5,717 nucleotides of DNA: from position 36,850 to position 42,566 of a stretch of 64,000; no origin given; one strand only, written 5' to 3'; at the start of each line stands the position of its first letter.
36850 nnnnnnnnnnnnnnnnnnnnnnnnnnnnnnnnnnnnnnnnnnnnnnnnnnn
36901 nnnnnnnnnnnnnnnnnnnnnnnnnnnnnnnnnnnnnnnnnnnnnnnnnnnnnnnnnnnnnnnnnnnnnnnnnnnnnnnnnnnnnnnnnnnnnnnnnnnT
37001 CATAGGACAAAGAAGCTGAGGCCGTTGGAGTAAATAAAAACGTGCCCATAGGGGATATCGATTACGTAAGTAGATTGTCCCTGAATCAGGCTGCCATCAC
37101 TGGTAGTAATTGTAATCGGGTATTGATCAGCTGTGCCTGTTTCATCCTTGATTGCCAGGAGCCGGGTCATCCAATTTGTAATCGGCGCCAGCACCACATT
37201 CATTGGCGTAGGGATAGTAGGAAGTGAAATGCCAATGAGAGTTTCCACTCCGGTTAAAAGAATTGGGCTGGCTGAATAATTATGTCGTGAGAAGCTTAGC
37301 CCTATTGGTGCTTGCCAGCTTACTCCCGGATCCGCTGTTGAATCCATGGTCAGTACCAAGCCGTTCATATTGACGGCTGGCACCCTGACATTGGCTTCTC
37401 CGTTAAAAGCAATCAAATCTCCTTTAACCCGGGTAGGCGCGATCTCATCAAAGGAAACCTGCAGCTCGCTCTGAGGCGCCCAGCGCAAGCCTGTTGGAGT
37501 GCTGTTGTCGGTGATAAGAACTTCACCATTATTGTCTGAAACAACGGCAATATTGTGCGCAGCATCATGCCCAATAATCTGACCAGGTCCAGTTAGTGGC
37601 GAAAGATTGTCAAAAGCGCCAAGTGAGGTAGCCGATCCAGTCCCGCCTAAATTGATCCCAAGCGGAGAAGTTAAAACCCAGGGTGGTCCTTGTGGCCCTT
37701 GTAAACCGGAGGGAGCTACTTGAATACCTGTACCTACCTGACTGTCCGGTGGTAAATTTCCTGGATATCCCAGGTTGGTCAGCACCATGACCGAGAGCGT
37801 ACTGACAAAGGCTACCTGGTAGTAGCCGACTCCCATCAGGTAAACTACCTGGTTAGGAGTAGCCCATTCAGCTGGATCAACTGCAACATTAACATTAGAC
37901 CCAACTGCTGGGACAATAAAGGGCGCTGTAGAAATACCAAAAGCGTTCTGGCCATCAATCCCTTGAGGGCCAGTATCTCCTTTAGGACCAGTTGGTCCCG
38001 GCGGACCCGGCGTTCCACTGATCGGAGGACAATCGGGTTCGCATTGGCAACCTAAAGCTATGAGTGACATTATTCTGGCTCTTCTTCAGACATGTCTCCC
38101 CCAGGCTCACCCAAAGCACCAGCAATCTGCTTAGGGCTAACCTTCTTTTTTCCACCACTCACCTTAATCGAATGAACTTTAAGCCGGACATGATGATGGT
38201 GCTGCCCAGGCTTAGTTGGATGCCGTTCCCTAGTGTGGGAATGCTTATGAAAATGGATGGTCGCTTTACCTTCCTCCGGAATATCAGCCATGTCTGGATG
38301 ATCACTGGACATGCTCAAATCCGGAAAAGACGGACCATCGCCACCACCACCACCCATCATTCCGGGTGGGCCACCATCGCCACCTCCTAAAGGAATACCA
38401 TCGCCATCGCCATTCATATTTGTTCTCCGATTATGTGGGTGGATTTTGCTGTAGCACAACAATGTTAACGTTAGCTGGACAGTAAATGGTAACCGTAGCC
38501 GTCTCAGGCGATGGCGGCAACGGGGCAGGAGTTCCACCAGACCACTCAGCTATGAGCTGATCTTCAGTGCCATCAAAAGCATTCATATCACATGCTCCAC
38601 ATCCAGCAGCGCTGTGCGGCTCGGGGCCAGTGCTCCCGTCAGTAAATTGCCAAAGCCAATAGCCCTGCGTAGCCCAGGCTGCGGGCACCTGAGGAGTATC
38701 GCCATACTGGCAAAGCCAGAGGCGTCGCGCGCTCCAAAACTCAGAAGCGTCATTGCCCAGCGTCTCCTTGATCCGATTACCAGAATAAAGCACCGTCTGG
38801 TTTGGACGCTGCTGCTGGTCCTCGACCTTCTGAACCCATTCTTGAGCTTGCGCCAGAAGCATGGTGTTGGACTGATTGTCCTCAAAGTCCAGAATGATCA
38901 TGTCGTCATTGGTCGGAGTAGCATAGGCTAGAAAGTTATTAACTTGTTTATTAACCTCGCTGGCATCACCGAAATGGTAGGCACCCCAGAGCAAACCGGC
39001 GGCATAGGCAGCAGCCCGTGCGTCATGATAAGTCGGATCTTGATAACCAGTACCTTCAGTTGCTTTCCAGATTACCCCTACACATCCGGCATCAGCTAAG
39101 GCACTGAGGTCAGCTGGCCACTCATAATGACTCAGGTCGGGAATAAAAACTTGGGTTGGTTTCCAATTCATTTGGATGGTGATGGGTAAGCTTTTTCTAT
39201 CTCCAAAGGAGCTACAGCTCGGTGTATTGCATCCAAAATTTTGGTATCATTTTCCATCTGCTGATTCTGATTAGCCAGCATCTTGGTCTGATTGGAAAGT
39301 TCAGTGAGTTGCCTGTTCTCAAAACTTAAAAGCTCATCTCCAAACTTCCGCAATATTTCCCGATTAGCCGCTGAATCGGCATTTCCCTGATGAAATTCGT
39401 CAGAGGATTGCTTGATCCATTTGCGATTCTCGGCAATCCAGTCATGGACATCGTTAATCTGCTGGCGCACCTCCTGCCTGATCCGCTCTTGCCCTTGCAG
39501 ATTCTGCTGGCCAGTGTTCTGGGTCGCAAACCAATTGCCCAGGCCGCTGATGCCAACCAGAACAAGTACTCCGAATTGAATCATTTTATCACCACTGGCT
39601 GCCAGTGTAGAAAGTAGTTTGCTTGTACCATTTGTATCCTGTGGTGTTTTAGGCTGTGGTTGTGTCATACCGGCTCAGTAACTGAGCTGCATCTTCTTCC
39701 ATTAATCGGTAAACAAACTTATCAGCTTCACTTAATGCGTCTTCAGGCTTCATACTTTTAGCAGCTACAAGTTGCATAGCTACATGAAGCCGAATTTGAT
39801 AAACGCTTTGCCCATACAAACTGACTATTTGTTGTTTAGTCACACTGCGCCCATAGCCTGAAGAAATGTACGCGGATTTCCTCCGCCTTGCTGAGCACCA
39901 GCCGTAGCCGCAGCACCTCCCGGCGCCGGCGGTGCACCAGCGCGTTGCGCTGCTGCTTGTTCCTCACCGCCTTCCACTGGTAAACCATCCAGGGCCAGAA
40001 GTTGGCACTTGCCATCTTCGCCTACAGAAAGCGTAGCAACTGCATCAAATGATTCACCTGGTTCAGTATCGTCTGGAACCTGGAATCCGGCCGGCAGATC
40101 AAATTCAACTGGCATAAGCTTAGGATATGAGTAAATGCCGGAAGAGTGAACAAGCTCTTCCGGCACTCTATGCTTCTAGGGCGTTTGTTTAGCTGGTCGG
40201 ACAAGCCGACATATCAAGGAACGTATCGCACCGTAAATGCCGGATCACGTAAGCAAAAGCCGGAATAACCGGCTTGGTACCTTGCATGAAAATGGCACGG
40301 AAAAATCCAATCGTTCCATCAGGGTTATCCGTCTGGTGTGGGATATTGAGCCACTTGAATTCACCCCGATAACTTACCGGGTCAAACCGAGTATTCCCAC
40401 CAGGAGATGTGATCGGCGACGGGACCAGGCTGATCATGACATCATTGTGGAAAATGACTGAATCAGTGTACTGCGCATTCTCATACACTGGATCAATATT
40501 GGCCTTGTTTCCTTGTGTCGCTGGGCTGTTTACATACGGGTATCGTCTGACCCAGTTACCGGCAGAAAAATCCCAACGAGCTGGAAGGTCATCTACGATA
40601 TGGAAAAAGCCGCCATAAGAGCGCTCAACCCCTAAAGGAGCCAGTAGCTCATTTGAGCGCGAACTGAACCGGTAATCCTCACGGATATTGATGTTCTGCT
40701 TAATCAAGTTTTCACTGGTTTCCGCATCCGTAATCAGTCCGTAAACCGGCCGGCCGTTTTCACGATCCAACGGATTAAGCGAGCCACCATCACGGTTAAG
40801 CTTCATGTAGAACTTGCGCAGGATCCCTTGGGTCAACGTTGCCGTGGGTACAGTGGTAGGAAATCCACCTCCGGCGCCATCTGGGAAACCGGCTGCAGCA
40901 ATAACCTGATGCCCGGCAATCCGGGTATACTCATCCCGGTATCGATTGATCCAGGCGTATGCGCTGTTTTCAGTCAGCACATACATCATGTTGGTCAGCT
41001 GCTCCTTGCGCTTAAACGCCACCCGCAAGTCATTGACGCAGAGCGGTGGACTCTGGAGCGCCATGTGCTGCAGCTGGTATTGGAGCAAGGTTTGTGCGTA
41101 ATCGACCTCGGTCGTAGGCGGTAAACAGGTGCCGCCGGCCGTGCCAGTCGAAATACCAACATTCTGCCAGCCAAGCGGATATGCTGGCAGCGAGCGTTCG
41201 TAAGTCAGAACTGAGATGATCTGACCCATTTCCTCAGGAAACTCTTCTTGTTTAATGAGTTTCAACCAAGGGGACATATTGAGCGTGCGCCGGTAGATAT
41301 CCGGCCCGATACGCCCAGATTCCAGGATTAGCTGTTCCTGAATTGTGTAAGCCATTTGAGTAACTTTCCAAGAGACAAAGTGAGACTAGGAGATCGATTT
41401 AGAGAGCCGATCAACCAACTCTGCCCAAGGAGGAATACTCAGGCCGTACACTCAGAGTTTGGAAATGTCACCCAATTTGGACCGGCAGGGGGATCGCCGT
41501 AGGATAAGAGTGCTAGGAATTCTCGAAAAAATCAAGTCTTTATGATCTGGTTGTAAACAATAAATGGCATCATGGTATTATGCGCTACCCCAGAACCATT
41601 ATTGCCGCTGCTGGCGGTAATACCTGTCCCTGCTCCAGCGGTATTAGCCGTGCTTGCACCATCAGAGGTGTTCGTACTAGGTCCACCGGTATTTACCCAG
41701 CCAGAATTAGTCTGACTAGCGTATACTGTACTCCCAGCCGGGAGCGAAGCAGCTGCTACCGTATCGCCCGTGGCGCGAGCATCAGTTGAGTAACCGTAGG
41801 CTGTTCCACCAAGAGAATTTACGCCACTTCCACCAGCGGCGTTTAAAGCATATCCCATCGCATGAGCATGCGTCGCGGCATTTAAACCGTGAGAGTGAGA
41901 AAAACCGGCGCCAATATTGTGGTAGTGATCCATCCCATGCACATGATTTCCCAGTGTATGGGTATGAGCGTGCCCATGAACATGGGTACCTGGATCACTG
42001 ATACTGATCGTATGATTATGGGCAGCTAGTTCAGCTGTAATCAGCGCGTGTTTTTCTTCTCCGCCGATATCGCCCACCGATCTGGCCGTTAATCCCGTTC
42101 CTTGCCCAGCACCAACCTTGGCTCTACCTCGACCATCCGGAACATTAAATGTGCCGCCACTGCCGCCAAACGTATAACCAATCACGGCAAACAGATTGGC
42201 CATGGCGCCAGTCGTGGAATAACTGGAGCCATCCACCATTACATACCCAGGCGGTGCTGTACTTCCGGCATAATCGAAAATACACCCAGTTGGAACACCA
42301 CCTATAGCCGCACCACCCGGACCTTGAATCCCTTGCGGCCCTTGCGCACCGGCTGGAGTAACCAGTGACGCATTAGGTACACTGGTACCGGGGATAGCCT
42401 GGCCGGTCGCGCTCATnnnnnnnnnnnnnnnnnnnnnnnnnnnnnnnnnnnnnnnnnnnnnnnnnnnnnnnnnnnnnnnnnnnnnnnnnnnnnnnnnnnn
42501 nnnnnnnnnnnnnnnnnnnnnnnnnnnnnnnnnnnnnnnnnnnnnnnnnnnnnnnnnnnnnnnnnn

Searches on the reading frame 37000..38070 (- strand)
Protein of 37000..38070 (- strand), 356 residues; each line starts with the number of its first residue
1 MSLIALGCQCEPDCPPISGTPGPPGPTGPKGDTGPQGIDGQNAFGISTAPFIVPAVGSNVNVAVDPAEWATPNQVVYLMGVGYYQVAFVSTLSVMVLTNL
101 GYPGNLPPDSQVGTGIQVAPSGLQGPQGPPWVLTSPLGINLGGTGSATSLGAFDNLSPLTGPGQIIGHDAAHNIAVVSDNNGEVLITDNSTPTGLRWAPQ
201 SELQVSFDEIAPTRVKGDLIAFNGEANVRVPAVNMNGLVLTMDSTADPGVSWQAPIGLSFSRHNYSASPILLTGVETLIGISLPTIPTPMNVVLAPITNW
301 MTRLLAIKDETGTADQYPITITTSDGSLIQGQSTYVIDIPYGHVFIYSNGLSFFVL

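Call 5: search_protein_families(library=pfam, proteins=[window:37000-38070:-], max_evalue=0.01)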
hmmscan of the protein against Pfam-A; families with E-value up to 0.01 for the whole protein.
window:37000-38070:- (356 aa): 1 family
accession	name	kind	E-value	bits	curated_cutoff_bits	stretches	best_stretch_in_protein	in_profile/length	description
PF01391.23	Collagen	-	0.0031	17.7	27.2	1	19-41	4-26/60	Collagen triple helix repeat (20 copies)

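Call 6: search_protein_families(library=phrogs, proteins=[window:37000-38070:-], max_evalue=0.001)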
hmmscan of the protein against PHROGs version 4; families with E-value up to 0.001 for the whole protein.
window:37000-38070:- (356 aa): 2 families
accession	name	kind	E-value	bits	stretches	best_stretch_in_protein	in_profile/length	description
phrog_31840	-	unknown function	7.4e-11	41.4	1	19-147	996-1125/1321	-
phrog_32934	-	unknown function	8.4e-06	25.5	0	211-256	329-372/577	-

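Call 70: search_protein_families(library=ncbifam, proteins=[window:37000-38070:-], max_evalue=0.01)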
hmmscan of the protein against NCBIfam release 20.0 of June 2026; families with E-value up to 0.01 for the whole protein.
window:37000-38070:- (356 aa): 0 families

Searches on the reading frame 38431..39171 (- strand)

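Call 11: search_protein_families(library=phrogs, proteins=[window:38431-39171:-], max_evalue=0.001)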
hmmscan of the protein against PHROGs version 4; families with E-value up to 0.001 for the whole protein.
window:38431-39171:- (246 aa): 5 families
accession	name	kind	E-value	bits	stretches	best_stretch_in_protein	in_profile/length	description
phrog_6219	-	lysis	8.6e-28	98.8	1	12-202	6-189/326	endolysin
phrog_291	-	lysis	9.3e-27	94.9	1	10-214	115-319/509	endolysin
phrog_6745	-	lysis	8.1e-18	65.4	1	12-177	8-182/396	endolysin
phrog_3084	-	lysis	8.7e-18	65.6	1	5-214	156-368/468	endolysin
phrog_35916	-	unknown function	1.8e-05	24.9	1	8-119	4-127/488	-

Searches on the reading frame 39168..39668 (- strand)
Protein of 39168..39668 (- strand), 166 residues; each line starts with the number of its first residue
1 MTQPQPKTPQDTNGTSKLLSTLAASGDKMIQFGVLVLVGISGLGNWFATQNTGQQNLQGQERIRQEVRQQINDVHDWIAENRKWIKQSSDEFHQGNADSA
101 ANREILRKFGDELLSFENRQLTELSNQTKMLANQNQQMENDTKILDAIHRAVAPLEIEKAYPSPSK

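Call 11: search_protein_families(library=phrogs, proteins=[window:39168-39668:-], max_evalue=0.001)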
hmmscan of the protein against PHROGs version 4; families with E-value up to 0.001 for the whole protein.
window:39168-39668:- (166 aa): 0 families

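Call 19: search_protein_families(library=pfam, proteins=[window:39168-39668:-], max_evalue=0.01)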
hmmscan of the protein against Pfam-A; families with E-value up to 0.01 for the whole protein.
window:39168-39668:- (166 aa): 1 family
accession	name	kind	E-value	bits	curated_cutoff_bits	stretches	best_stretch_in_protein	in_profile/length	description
PF10186.14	ATG14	-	5.3e-05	22.9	33.2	1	52-143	59-150/347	Vacuolar sorting 38 and autophagy-related subunit 14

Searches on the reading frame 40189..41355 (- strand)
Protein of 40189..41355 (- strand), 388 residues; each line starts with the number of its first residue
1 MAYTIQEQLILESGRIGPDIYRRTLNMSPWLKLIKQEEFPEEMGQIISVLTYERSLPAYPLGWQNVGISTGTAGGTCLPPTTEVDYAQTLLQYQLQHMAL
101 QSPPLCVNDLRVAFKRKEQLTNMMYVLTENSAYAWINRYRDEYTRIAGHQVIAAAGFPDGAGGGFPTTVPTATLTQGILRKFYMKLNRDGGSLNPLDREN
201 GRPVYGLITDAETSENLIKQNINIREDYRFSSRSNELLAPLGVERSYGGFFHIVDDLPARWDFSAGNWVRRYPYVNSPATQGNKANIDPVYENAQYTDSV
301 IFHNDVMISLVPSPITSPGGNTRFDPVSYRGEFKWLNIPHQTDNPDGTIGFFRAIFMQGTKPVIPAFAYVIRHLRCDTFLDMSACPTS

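Call 12: search_protein_families(library=phrogs, proteins=[window:40189-41355:-], max_evalue=0.001)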
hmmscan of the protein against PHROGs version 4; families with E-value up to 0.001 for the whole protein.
window:40189-41355:- (388 aa): 0 families

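Call 18: search_protein_families(library=pfam, proteins=[window:40189-41355:-], max_evalue=0.01)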
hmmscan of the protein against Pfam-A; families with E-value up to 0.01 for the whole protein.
window:40189-41355:- (388 aa): 0 families

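Call 42: search_solved_structures(query=window:40189-41355:-, max_evalue=1)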
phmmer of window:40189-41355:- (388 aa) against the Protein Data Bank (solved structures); distinct sequences matched with E-value up to 1: 2.
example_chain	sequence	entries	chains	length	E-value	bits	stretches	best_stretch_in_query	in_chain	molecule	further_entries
2kxr_A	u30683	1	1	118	0.039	15.9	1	163-206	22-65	Tight junction protein ZO-1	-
2kxs_A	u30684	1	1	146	0.074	15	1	163-204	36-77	Tight junction protein ZO-1,Myocardial zonula adherens protein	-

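Call 58: find_related_loci(query=window:40189-41355:-, collection=genome_contigs, flank=10000)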
Query window:40189-41355:- (388 aa) in genome_contigs; peptide patterns used: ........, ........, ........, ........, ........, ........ (x = any residue, [..] = any of these).
87 stretches matched a pattern, but none encodes a relative of the query by tblastn (E <= 1e-3).
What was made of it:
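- Tried and rejected: A scan of bacterial and archaeal genomes with the conserved 388-aa protein found nothing, so there is no host clue (call 58).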

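Call 88: search_dna_similar(query=window:40189-41355:-, collection=phages, mode=protein, max_evalue=0.01, max_rows=10)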
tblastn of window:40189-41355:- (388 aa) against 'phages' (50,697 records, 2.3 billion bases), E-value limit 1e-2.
No match.

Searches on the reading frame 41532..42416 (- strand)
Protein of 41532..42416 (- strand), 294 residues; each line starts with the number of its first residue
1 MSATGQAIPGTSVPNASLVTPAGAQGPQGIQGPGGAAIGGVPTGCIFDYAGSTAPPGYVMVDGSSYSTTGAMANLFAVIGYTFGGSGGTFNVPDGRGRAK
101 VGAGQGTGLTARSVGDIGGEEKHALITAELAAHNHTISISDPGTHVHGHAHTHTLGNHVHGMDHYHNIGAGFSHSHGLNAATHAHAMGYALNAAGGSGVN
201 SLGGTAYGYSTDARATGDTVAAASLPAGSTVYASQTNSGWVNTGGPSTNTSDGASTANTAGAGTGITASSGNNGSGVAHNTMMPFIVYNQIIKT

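Call 5: search_protein_families(library=pfam, proteins=[window:41532-42416:-], max_evalue=0.01)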
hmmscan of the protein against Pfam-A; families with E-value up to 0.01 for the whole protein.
window:41532-42416:- (294 aa): 1 family
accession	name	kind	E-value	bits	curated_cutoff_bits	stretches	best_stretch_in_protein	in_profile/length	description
PF07484.17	Collar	-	1.7e-12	47.5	24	1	44-99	1-56/57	Phage Tail Collar Domain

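Call 6: search_protein_families(library=phrogs, proteins=[window:41532-42416:-], max_evalue=0.001)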
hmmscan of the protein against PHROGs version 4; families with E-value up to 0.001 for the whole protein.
window:41532-42416:- (294 aa): 5 families
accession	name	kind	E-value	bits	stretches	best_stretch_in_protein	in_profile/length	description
phrog_9116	-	tail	4.4e-17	63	1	28-138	47-156/455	tail protein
phrog_8763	-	tail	4.4e-15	55.9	1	35-293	536-747/1024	tail protein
phrog_1800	-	tail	3e-06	27.4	1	35-160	384-494/545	tail collar fiber protein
phrog_8469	-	tail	4.9e-06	27.1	1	52-223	142-280/303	tail fiber protein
phrog_19618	-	tail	1.5e-05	25.1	1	36-187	131-281/387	tail collar protein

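Call 70: search_protein_families(library=ncbifam, proteins=[window:41532-42416:-], max_evalue=0.01)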
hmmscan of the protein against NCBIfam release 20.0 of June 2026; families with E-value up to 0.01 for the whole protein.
window:41532-42416:- (294 aa): 0 families
